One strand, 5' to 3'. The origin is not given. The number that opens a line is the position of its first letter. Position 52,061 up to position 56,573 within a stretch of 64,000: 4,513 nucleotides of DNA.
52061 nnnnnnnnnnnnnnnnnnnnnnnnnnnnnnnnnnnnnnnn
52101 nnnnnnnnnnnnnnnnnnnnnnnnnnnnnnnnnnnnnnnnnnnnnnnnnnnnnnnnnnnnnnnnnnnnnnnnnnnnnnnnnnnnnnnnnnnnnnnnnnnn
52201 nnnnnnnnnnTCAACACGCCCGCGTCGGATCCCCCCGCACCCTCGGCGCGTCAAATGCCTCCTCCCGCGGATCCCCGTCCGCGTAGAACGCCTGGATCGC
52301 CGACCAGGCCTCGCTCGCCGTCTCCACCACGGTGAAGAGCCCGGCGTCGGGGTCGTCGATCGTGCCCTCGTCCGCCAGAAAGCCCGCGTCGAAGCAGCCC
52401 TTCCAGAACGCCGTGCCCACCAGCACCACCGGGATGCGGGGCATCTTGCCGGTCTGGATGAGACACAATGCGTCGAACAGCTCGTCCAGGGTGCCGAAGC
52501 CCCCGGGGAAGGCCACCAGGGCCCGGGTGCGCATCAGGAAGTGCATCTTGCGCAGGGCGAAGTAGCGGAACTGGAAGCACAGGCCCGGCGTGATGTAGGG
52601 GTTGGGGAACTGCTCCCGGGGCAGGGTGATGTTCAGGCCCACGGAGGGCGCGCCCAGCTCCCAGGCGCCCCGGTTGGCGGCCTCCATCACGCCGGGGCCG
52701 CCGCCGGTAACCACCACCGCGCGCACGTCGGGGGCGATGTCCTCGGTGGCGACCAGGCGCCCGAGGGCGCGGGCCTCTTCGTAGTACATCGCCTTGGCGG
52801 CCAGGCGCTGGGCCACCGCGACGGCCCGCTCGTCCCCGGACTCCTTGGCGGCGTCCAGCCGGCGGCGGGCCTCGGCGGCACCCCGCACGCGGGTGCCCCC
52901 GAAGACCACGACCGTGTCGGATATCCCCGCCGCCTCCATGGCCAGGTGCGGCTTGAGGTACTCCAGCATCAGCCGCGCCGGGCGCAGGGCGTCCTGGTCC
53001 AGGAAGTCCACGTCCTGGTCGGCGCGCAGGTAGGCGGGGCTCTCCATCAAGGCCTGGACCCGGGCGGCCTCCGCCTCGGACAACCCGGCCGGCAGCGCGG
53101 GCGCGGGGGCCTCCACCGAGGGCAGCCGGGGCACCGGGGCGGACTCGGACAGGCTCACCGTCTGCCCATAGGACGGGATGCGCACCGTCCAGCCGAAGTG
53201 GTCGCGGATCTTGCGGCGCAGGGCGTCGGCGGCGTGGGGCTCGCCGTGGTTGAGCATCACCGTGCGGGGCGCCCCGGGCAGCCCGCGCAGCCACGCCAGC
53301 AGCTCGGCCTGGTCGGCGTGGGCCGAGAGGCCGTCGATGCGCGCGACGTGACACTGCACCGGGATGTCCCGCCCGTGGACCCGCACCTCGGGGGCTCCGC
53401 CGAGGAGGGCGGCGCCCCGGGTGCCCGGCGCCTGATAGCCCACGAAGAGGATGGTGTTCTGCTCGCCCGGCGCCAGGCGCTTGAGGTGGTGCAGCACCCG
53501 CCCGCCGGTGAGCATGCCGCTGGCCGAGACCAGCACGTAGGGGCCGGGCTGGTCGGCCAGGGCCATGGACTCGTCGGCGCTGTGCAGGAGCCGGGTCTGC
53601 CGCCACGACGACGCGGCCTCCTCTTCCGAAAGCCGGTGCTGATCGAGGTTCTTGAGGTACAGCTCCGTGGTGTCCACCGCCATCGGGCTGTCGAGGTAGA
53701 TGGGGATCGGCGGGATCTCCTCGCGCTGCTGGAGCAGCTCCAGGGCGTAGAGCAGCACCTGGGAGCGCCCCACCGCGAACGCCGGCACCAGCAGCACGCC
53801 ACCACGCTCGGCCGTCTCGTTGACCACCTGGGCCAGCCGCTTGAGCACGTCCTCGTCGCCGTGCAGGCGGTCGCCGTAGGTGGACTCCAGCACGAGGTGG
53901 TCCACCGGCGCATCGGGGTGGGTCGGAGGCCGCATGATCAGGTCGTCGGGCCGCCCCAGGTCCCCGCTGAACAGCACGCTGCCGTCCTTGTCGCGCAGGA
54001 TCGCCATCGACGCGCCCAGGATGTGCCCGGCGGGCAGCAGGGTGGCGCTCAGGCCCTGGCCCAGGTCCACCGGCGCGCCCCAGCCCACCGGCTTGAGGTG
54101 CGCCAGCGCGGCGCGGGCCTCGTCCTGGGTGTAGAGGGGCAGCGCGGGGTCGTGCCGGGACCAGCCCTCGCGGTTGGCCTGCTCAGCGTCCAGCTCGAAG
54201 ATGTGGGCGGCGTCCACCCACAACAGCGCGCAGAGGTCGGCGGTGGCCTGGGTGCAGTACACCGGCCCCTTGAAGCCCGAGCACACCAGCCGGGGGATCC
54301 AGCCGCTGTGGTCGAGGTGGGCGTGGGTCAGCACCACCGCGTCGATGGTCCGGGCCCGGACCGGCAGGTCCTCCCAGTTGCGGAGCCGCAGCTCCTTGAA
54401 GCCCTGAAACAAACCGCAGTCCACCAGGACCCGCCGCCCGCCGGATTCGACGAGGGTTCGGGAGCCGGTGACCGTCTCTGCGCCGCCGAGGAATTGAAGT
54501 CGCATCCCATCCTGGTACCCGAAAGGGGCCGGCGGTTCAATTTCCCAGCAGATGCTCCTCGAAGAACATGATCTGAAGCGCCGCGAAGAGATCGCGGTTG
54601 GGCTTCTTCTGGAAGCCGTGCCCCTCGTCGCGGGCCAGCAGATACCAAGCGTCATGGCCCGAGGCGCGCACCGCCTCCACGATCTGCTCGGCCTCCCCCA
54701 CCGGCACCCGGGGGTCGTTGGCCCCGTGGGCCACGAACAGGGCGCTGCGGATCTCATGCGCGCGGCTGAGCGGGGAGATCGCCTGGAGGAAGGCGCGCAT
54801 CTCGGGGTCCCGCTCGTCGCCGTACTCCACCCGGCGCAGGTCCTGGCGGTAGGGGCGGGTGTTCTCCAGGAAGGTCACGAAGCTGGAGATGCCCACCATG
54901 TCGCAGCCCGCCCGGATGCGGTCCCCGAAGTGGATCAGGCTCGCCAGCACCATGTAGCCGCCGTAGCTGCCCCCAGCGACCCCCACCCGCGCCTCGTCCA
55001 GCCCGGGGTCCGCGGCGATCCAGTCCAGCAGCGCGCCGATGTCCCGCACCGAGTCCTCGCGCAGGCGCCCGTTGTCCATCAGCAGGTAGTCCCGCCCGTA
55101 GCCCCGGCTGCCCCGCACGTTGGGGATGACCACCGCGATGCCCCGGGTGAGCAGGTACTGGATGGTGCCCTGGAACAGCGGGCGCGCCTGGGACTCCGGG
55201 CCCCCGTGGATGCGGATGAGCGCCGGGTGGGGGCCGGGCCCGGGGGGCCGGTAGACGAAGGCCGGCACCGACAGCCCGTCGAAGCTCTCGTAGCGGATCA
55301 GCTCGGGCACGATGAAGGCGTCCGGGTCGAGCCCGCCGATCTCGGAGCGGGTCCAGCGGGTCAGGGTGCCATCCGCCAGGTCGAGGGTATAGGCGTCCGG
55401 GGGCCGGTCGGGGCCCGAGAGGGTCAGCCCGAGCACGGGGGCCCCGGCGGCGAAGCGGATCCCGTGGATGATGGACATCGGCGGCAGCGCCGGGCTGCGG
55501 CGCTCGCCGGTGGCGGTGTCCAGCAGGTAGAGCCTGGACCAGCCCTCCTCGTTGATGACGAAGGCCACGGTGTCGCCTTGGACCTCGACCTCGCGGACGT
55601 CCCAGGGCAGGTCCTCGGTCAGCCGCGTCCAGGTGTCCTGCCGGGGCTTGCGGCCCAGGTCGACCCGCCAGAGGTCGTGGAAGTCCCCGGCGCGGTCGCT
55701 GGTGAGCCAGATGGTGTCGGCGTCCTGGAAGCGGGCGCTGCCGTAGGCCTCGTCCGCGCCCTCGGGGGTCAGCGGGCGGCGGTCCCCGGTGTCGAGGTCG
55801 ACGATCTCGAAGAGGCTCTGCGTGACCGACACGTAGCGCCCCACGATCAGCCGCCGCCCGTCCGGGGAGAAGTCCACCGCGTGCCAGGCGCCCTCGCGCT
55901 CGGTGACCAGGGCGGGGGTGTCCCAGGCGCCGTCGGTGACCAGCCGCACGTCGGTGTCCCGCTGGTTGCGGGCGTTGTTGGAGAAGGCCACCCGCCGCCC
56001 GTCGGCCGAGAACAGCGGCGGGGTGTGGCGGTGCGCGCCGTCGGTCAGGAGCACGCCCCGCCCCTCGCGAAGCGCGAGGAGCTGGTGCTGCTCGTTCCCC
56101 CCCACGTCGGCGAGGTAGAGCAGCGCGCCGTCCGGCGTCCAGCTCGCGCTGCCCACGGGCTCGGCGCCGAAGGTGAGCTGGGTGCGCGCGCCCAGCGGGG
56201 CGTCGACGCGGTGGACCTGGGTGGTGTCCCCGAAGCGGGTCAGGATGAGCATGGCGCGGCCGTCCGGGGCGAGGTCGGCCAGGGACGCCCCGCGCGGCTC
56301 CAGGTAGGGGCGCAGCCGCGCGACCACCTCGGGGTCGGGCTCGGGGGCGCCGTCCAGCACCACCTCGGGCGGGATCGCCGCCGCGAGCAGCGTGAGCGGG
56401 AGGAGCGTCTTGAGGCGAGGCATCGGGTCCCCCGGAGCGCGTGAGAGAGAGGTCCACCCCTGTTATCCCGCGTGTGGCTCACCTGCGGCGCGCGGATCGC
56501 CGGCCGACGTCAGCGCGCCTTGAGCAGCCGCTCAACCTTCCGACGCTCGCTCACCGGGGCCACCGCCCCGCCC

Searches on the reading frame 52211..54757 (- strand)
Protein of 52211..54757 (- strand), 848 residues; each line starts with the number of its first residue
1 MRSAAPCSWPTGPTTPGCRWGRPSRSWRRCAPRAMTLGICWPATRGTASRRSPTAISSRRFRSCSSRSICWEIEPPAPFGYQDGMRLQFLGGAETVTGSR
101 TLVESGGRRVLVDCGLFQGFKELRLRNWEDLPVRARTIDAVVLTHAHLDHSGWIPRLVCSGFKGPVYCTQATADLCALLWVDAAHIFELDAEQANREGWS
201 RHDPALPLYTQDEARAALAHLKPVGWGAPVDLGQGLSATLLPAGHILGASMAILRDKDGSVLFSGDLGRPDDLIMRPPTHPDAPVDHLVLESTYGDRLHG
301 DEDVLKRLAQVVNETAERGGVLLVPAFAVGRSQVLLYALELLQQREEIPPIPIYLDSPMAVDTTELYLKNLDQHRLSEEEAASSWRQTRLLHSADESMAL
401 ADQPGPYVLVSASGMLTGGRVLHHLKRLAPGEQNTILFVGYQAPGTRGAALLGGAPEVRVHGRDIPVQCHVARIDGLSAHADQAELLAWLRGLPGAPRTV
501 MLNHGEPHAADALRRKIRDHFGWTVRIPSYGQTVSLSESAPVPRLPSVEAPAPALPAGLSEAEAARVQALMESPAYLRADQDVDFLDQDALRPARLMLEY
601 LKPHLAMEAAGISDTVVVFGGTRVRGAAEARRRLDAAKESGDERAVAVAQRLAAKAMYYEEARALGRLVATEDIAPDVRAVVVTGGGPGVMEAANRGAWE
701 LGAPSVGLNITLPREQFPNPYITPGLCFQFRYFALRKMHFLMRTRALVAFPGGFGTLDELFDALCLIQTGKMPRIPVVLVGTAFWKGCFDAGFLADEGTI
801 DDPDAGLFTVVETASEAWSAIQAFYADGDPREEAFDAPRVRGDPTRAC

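Call 4: search_protein_families(library=pfam, proteins=[window:52211-54757:-], max_evalue=1)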
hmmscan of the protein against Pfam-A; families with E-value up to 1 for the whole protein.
window:52211-54757:- (848 aa): 10 families
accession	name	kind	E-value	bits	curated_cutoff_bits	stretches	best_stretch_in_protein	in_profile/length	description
PF10996.14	Beta-Casp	-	1.7e-33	116.2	27.7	1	333-451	2-120/120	Beta-Casp domain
PF03641.19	Lysine_decarbox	-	6.6e-26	91.5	27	1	691-820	1-130/131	Possible lysine decarboxylase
PF07521.17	RMMBL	-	3.9e-21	75.3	21.6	1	464-528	1-63/63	Zn-dependent metallo-hydrolase RNA specificity domain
PF00753.33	Lactamase_B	-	7.2e-16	59.2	22.7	1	101-288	9-175/196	Metallo-beta-lactamase superfamily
PF12706.13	Lactamase_B_2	-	1.8e-10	41.2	27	1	108-274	1-150/200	Beta-lactamase superfamily domain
PF18306.6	LDcluster4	-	2.4e-08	34.2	26.3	1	655-764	14-114/151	SLOG cluster4 family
PF16661.11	Lactamase_B_6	-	3.9e-08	33.3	27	1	103-263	2-158/193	Metallo-beta-lactamase superfamily domain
PF23023.1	Anti-Pycsar_Apyc1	-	0.047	13.6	50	1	99-155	21-71/250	Anti-Pycsar protein Apyc1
PF13483.12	Lactamase_B_3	-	0.082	13.3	24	1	102-151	11-50/160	Beta-lactamase superfamily domain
PF19583.5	ODP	-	0.22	11.8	27.2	0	101-192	6-95/194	ODP family beta lactamase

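Call 29: find_related_loci(query=window:52211-54757:-, collection=genome_contigs, flank=10000)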
Query window:52211-54757:- (848 aa) in genome_contigs; peptide patterns used: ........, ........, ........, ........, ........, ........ (x = any residue, [..] = any of these).
28 stretches matched a pattern, but none encodes a relative of the query by tblastn (E <= 1e-3).
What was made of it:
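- Tried and rejected: A GTDB scan with that protein found nothing (call 29).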

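Call 38: search_protein_families(library=ncbifam, proteins=[window:52211-54757:-], max_evalue=0.1)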
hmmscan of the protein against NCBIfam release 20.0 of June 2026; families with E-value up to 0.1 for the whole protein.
window:52211-54757:- (848 aa): 28 families (the best 25 are shown)
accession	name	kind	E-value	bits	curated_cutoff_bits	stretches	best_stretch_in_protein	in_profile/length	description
NF045584.1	cas14_MBL_CASP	equivalog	2.1e-107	360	800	1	85-537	1-441/612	type VII CRISPR-associated protein Cas14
TIGR03675.1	arCOG00543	equivalog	1.8e-89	300.7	580.2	1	82-535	172-629/631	beta-CASP ribonuclease aCPSF1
TIGR00730.1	TIGR00730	subfamily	6e-27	94.5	96.35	1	647-823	6-177/178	TIGR00730 family Rossman fold protein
TIGR04122.1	Xnuc_lig_assoc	equivalog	2.4e-11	43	325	1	221-343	64-186/326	ligase-associated DNA damage response exonuclease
TIGR00725.1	TIGR00725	hypoth_equivalog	5.9e-06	25.8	106.9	1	659-766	17-114/159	TIGR00725 family protein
NF047975.1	blaPYX_B1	exception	3.5e-05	23.3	473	1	101-176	66-137/245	PYX family subclass B1 metallo-beta-lactamase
NF008887.0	PRK11921.1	equivalog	0.00013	21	635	1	108-174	44-108/396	anaerobic nitric oxide reductase flavorubredoxin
NF058542.1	CtkRMPhLog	equivalog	0.00039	20.4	300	1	735-787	88-140/177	cytokinin riboside 5'-monophosphate phosphoribohydrolase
NF002553.0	PRK02113.1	equivalog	0.00065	19.2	386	1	100-174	37-105/252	MBL fold metallo-hydrolase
NF012229.1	bla_class_B_core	domain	0.0014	18.8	100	1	89-175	6-87/139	metallo-beta-lactamase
NF033105.1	bla_subclass_B3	equivalog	0.0018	17.6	240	1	100-157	25-81/257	subclass B3 metallo-beta-lactamase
NF003954.0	PRK05452.1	equivalog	0.002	17.1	711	1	133-174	67-108/479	anaerobic nitric oxide reductase flavorubredoxin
NF041809.1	Avs1a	equivalog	0.0022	16.8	420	1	98-152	7-61/387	AVAST type 1 anti-phage system MBL fold metallo-hydrolase Avs1a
NF041257.1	GntH_guanitoxin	equivalog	0.0023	16.8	333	1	82-161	10-91/374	guanitoxin biosynthesis MBL fold metallo-hydrolase GntH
NF000806.0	PRK00055.2-4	equivalog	0.0054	16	363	1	97-152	19-68/280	ribonuclease Z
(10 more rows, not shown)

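Call 58: find_homologous_proteins(query=window:52211-54757:-, max_evalue=1e-50)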
Query window:52211-54757:- (848 aa): 7999 proteins with E <= 1e-50 among 8000 candidates; the best 120 are listed.
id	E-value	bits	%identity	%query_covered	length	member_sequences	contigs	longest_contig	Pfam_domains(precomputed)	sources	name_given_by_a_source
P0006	0.0e+0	1735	100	90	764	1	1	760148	PF12706.14,PF16661.12,PF07521.18,PF18306.7,PF10996.15,PF00753.34,PF03641.20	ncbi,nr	ncbi:MAG: LOG family protein [Alphaproteobacteria bacterium]|nr:LOG family protein [Alphaproteobacte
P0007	4.6e-268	910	58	88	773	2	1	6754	PF12706.14,PF16661.12,PF07521.18,PF18306.7,PF10996.15,PF00753.34,PF03641.20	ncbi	-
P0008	1.6e-259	882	56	90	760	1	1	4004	PF12706.14,PF07521.18,PF18306.7,PF10996.15,PF00753.34,PF03641.20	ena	-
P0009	4.3e-259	880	55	88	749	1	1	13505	PF12706.14,PF16661.12,PF07521.18,PF18306.7,PF10996.15,PF00753.34,PF03641.20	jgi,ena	-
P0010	3.2e-258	877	56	88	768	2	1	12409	PF12706.14,PF16661.12,PF07521.18,PF18306.7,PF10996.15,PF00753.34,PF03641.20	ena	-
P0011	9.2e-258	876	55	90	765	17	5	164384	PF12706.14,PF16661.12,PF07521.18,PF18306.7,PF10996.15,PF00753.34,PF03641.20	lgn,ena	-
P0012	3.5e-257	874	56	87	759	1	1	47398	PF12706.14,PF16661.12,PF23023.2,PF07521.18,PF18306.7,PF10996.15,PF00753.34,PF03641.20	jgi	jgi:metallo-beta-lactamase family protein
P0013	1.9e-250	851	55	87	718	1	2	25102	PF12706.14,PF16661.12,PF23023.2,PF07521.18,PF18306.7,PF10996.15,PF00753.34,PF03641.20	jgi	jgi:metallo-beta-lactamase family protein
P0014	1.4e-245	835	53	89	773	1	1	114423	PF12706.14,PF07521.18,PF18306.7,PF10996.15,PF00753.34,PF03641.20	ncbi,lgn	-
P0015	8.7e-245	833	54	88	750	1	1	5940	PF12706.14,PF23023.2,PF07521.18,PF18306.7,PF10996.15,PF00753.34,PF03641.20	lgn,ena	-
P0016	1.5e-242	825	54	87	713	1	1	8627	PF12706.14,PF16661.12,PF07521.18,PF18306.7,PF10996.15,PF00753.34,PF03641.20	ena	-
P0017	7.4e-242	823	53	88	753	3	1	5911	PF12706.14,PF23023.2,PF07521.18,PF18306.7,PF10996.15,PF00753.34,PF03641.20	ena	-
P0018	8.8e-241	819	54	88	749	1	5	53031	PF12706.14,PF16661.12,PF23023.2,PF07521.18,PF18306.7,PF10996.15,PF00753.34,PF03641.20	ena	-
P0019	1.5e-240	819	53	87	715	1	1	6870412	PF12706.14,PF07521.18,PF18306.7,PF10996.15,PF00753.34,PF03641.20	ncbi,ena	-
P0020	2.3e-240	818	54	88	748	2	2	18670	PF12706.14,PF16661.12,PF23023.2,PF07521.18,PF18306.7,PF10996.15,PF00753.34,PF03641.20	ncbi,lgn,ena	-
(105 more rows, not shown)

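Call 59: find_encoding_contigs(protein=P0011, flank=10000, max_places=2)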
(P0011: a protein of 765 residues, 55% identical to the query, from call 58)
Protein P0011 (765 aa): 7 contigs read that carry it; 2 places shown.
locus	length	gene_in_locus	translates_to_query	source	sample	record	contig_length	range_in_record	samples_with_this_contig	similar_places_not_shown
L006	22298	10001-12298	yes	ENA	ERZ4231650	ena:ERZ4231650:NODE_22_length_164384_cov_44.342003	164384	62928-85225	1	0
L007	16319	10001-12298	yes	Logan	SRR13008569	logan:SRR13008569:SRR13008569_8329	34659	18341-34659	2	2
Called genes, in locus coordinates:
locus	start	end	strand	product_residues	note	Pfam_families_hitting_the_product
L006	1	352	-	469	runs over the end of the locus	PF00890:FAD_binding_2 (faint), PF01134:GIDA (weak), PF01494:FAD_binding_3 (faint), PF03486:HI0933_like (faint), PF03721:UDPG_MGDP_dh_N (faint), PF07992:Pyr_redox_2, PF00070:Pyr_redox, PF02852:Pyr_redox_dim, +2 more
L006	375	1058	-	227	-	PF00676:E1_dh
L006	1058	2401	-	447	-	-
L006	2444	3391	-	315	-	PF02779:Transket_pyr, PF02780:Transketolase_C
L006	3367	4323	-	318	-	PF16881:LIAS_N, PF04055:Radical_SAM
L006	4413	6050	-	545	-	-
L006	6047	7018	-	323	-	-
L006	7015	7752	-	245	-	PF00005:ABC_tran, PF13304:AAA_21 (faint)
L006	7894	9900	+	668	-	PF00884:Sulfatase, PF01663:Phosphodiest (weak), PF16347:SGSH_C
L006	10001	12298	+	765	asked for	PF00753:Lactamase_B, PF12706:Lactamase_B_2, PF16661:Lactamase_B_6, PF10996:Beta-Casp, PF07521:RMMBL, PF18306:LDcluster4 (weak), PF03641:Lysine_decarbox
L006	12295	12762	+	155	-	PF09980:DUF2214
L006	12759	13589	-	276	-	PF09992:NAGPA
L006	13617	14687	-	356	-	PF13579:Glyco_trans_4_4, PF13439:Glyco_transf_4, PF20706:GT4-conflict (weak), PF00534:Glycos_transf_1, PF13692:Glyco_trans_1_4, PF13524:Glyco_trans_1_2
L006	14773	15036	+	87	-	-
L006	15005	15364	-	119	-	PF00581:Rhodanese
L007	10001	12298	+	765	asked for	PF00753:Lactamase_B, PF12706:Lactamase_B_2, PF16661:Lactamase_B_6, PF10996:Beta-Casp, PF07521:RMMBL, PF18306:LDcluster4 (weak), PF03641:Lysine_decarbox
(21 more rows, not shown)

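Call 60: find_encoding_contigs(protein=P0014, flank=10000, max_places=2)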
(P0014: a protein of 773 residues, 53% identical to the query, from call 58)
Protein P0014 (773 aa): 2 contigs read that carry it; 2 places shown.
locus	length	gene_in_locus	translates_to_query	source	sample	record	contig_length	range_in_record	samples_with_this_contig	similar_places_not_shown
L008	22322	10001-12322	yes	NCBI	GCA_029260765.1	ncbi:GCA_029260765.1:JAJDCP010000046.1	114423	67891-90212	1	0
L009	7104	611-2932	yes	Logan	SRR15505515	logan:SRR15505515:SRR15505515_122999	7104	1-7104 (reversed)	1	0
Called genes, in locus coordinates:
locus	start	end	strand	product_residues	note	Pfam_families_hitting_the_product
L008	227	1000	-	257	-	PF01553:Acyltransferase, PF03982:DAGAT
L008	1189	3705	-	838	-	PF02861:Clp_N, PF13191:AAA_16 (weak), PF00004:AAA, PF17871:AAA_lid_9, PF00004:AAA, PF07724:AAA_2, PF07728:AAA_5, PF10431:ClpB_D2-small, +6 more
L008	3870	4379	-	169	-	PF14376:Haem_bd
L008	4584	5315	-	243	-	PF00005:ABC_tran, PF02463:SMC_N (weak), PF13304:AAA_21 (faint)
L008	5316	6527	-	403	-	PF12704:MacB_PCD, PF02687:FtsX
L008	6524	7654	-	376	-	PF25919:BSH_CusB (faint), PF25917:BSH_RND, PF25973:BSH_CzcB (faint), PF25954:Beta-barrel_RND_2 (weak), PF25989:YknX_C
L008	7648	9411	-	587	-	-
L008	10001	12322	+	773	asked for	PF00753:Lactamase_B, PF12706:Lactamase_B_2, PF10996:Beta-Casp, PF07521:RMMBL, PF18306:LDcluster4 (weak), PF03641:Lysine_decarbox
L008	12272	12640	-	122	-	PF00689:Cation_ATPase_C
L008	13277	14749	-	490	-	-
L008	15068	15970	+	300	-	PF01734:Patatin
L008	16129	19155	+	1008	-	PF00069:Pkinase, PF07714:PK_Tyr_Ser-Thr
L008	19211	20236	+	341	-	-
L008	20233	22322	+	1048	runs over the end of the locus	-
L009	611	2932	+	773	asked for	PF00753:Lactamase_B, PF12706:Lactamase_B_2, PF10996:Beta-Casp, PF07521:RMMBL, PF18306:LDcluster4 (weak), PF03641:Lysine_decarbox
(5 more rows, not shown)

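Call 61: find_encoding_contigs(protein=P0012, flank=10000, max_places=2)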
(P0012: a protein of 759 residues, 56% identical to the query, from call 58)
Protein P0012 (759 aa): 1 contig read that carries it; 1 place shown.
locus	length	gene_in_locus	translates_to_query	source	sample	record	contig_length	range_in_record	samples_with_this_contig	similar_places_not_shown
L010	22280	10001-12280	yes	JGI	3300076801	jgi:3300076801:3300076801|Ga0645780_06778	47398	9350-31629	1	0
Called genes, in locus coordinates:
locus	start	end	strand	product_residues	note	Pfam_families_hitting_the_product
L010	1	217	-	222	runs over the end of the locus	PF00378:ECH_1, PF16113:ECH_2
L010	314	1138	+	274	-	PF00106:adh_short, PF08659:KR (faint), PF13561:adh_short_C2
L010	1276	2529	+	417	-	PF20972:MASE9 (weak), PF13487:HD_5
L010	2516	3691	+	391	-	-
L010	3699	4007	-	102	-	-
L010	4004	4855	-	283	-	PF00142:Fer4_NifH (faint), PF02374:ArsA_ATPase (faint), PF06564:CBP_BcsQ, PF09140:MipZ (faint), PF10609:ParA (weak), PF13614:AAA_31, PF01656:CbiA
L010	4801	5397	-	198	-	PF03352:Adenine_glyco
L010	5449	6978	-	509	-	PF00174:Oxidored_molyb, PF03404:Mo-co_dimer (weak)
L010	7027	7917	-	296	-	PF00561:Abhydrolase_1, PF12146:Hydrolase_4, PF12697:Abhydrolase_6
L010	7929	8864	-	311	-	PF00296:Bac_luciferase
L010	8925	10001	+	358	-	PF00483:NTP_transferase, PF12804:NTP_transf_3, PF22640:ManC_GMP_beta-helix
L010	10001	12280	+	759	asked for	PF00753:Lactamase_B, PF12706:Lactamase_B_2, PF16661:Lactamase_B_6, PF23023:Anti-Pycsar_Apyc1 (weak), PF10996:Beta-Casp, PF07521:RMMBL, PF18306:LDcluster4 (weak), PF03641:Lysine_decarbox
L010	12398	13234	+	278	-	-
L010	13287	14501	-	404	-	PF01979:Amidohydro_1, PF07969:Amidohydro_3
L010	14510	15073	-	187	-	PF00440:TetR_N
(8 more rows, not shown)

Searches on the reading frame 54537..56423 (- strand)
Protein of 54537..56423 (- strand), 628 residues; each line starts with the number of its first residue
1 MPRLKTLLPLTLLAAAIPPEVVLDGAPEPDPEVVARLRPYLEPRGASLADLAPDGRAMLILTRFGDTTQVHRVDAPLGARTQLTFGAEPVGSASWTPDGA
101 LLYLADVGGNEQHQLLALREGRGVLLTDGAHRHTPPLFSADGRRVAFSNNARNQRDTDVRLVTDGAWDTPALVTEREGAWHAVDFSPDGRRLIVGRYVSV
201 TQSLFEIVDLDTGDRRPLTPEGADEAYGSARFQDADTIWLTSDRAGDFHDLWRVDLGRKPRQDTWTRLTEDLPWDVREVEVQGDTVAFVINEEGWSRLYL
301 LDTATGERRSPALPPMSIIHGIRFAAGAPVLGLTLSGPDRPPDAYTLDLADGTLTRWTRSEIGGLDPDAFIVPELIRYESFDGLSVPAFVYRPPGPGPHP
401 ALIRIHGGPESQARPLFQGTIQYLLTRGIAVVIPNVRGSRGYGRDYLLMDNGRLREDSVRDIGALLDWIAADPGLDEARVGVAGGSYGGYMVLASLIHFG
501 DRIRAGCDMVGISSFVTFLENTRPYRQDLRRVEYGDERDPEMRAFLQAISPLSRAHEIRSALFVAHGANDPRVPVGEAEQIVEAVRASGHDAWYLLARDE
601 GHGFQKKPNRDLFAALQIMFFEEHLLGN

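Call 37: search_protein_families(library=pfam, proteins=[window:54537-56423:-], max_evalue=0.1)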
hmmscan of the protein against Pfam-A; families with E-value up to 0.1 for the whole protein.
window:54537-56423:- (628 aa): 11 families
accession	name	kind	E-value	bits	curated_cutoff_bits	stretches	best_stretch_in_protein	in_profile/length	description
PF00326.27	Peptidase_S9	-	2.1e-34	119.3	22.6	1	417-625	3-210/213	Prolyl oligopeptidase family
PF02129.25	Peptidase_S15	-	1.2e-11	45.3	23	1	382-516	1-133/262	X-Pro dipeptidyl-peptidase (S15 family)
PF07676.18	PD40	-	1.1e-06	28.8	20.9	0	81-109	2-32/38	WD40-like Beta Propeller Repeat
PF01738.24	DLH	-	1e-05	25.7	21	1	450-610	68-194/217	Dienelactone hydrolase family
PF20434.5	BD-FAE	-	3.1e-05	24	26.8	1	397-583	11-213/215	BD-FAE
PF00561.26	Abhydrolase_1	-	9.7e-05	22.6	25.8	1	400-506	1-97/245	alpha/beta hydrolase fold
PF05448.18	AXE1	-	0.0004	19.7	21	1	377-494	60-192/321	Acetyl xylan esterase (AXE1)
PF12146.15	Hydrolase_4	-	0.0011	18.8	27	0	399-500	4-98/239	Serine aminopeptidase, S33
PF07859.19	Abhydrolase_3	-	0.0031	17.8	25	1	459-550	49-144/210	alpha/beta hydrolase fold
PF00930.27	DPPIV_N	-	0.031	13.4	22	0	261-307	229-271/354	Dipeptidyl peptidase IV (DPP IV) N-terminal region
PF02897.21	Peptidase_S9_N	-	0.048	12.9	24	1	180-358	230-412/414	Prolyl oligopeptidase, N-terminal beta-propeller domain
